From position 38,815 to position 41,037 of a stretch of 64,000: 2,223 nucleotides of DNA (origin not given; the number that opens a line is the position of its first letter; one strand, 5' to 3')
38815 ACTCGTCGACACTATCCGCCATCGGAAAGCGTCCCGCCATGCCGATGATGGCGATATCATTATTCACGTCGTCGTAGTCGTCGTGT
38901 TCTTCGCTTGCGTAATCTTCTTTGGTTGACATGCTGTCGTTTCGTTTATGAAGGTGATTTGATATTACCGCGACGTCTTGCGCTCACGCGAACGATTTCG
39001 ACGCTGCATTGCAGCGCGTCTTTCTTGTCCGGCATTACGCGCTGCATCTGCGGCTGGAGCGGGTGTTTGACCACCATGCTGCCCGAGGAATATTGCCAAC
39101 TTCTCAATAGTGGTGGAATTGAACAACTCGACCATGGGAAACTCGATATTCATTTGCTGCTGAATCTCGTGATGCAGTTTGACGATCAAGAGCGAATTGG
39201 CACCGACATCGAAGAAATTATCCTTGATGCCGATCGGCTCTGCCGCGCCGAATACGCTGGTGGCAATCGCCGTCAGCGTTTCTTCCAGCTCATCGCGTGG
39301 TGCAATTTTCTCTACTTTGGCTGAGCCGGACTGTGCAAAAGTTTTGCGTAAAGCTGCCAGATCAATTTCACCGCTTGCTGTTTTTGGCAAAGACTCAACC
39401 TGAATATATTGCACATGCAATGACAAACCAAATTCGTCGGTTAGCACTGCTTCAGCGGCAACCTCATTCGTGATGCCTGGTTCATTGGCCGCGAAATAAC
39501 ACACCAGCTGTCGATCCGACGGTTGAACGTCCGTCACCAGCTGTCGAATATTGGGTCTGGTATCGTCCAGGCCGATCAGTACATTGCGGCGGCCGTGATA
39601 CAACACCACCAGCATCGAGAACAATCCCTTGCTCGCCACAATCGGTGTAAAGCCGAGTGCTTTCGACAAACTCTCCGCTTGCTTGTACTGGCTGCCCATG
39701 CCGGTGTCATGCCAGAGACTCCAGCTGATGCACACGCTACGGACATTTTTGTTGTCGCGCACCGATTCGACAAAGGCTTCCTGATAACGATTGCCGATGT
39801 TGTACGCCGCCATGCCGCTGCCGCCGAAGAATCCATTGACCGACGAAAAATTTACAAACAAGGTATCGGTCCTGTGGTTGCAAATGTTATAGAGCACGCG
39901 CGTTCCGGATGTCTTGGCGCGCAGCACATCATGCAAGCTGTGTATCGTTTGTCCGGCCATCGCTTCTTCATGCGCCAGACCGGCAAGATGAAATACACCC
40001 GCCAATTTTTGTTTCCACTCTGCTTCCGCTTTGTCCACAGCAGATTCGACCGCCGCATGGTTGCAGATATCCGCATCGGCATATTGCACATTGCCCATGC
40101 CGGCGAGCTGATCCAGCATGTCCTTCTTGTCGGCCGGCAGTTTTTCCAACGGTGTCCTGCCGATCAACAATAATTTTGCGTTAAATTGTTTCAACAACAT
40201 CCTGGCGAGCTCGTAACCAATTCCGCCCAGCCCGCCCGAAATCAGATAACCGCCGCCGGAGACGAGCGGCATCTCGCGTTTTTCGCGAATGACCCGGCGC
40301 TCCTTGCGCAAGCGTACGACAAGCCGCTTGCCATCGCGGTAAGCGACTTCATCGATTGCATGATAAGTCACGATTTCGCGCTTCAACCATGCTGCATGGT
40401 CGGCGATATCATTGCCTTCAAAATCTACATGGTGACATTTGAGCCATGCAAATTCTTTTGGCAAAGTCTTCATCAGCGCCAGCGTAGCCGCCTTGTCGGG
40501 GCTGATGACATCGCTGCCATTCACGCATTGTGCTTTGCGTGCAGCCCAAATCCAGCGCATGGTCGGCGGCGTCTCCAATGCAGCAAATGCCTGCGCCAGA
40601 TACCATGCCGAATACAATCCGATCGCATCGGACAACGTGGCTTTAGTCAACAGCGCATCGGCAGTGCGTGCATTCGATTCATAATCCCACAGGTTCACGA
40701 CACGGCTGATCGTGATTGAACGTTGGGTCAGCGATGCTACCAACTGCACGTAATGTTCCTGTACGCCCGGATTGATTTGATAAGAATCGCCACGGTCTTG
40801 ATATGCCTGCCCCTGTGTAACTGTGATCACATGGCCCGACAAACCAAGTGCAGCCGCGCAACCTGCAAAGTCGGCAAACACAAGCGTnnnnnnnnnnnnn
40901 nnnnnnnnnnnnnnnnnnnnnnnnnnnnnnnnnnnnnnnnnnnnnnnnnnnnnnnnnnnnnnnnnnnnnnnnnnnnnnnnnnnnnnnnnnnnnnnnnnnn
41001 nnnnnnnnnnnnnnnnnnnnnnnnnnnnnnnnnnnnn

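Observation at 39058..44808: C domain followed by an A-domain remnant, then a FAAL-like ligase-KR-carrier tridomain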

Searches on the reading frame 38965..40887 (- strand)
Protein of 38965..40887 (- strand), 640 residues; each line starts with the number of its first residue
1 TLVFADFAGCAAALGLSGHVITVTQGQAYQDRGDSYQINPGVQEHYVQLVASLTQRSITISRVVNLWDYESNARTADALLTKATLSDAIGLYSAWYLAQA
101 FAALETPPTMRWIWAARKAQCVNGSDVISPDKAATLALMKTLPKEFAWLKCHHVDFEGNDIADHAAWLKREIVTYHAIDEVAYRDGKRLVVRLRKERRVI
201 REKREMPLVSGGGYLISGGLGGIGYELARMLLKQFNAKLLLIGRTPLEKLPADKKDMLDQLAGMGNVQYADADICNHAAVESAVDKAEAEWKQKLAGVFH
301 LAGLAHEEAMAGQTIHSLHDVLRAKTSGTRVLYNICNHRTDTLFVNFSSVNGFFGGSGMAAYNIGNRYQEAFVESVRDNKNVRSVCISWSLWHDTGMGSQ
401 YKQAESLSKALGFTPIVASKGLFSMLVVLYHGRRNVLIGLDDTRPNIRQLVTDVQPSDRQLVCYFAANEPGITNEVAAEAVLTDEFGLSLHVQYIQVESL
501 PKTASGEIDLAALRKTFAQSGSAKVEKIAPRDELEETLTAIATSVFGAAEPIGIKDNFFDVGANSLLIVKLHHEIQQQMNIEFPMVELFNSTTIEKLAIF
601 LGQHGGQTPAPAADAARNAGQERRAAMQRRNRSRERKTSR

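Call 25: search_solved_structures(query=window:38965-40887:-, max_evalue=0.00001, show_alignments=1)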
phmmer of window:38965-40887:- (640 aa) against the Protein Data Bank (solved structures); distinct sequences matched with E-value up to 0.00001: 64 (the best 60 are shown).
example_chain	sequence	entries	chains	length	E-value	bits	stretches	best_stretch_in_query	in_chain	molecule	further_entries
6ulw_A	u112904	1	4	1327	8.9e-61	209.3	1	3-605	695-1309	Amino acid adenylation domain-containing protein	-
5d2e_A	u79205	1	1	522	4.4e-22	81.5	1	19-399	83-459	MlnE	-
4j1q_A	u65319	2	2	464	1.7e-21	79.6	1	133-425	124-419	Polyketide synthase PksJ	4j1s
6mfz_A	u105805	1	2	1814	5.2e-21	78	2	490-602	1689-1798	Linear gramicidin synthase subunit A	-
9be3_A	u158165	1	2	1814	1.6e-20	76.4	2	490-602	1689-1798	Linear gramicidin synthase subunit A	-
9meh_A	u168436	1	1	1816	1.6e-20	76.4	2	490-602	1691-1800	Linear gramicidin synthase subunit A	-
9be4_A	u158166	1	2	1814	6.5e-20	74.4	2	490-602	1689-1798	Linear gramicidin synthase subunit A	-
3mjv_A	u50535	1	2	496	3.4e-19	72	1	88-402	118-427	AmphB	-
4dif_A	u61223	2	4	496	1.6e-18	69.8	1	88-402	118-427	AmphB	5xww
3mjc_A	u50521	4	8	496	2.1e-18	69.4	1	88-402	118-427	AmphB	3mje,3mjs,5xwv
3mjt_A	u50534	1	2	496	4.4e-18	68.4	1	88-402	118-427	AmphB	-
4hxy_A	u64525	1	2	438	1.1e-17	67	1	209-433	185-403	Plm1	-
9lcq_A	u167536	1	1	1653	1.4e-17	66.7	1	492-601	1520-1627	PvdL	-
9lcp_A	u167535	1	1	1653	1.4e-17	66.7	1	492-601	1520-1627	PvdL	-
7s6b_C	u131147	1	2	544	5.3e-17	64.8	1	116-398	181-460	Polyketide synthase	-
6mfy_A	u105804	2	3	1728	1e-08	37.4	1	460-625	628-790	Linear gramicidin synthase subunit A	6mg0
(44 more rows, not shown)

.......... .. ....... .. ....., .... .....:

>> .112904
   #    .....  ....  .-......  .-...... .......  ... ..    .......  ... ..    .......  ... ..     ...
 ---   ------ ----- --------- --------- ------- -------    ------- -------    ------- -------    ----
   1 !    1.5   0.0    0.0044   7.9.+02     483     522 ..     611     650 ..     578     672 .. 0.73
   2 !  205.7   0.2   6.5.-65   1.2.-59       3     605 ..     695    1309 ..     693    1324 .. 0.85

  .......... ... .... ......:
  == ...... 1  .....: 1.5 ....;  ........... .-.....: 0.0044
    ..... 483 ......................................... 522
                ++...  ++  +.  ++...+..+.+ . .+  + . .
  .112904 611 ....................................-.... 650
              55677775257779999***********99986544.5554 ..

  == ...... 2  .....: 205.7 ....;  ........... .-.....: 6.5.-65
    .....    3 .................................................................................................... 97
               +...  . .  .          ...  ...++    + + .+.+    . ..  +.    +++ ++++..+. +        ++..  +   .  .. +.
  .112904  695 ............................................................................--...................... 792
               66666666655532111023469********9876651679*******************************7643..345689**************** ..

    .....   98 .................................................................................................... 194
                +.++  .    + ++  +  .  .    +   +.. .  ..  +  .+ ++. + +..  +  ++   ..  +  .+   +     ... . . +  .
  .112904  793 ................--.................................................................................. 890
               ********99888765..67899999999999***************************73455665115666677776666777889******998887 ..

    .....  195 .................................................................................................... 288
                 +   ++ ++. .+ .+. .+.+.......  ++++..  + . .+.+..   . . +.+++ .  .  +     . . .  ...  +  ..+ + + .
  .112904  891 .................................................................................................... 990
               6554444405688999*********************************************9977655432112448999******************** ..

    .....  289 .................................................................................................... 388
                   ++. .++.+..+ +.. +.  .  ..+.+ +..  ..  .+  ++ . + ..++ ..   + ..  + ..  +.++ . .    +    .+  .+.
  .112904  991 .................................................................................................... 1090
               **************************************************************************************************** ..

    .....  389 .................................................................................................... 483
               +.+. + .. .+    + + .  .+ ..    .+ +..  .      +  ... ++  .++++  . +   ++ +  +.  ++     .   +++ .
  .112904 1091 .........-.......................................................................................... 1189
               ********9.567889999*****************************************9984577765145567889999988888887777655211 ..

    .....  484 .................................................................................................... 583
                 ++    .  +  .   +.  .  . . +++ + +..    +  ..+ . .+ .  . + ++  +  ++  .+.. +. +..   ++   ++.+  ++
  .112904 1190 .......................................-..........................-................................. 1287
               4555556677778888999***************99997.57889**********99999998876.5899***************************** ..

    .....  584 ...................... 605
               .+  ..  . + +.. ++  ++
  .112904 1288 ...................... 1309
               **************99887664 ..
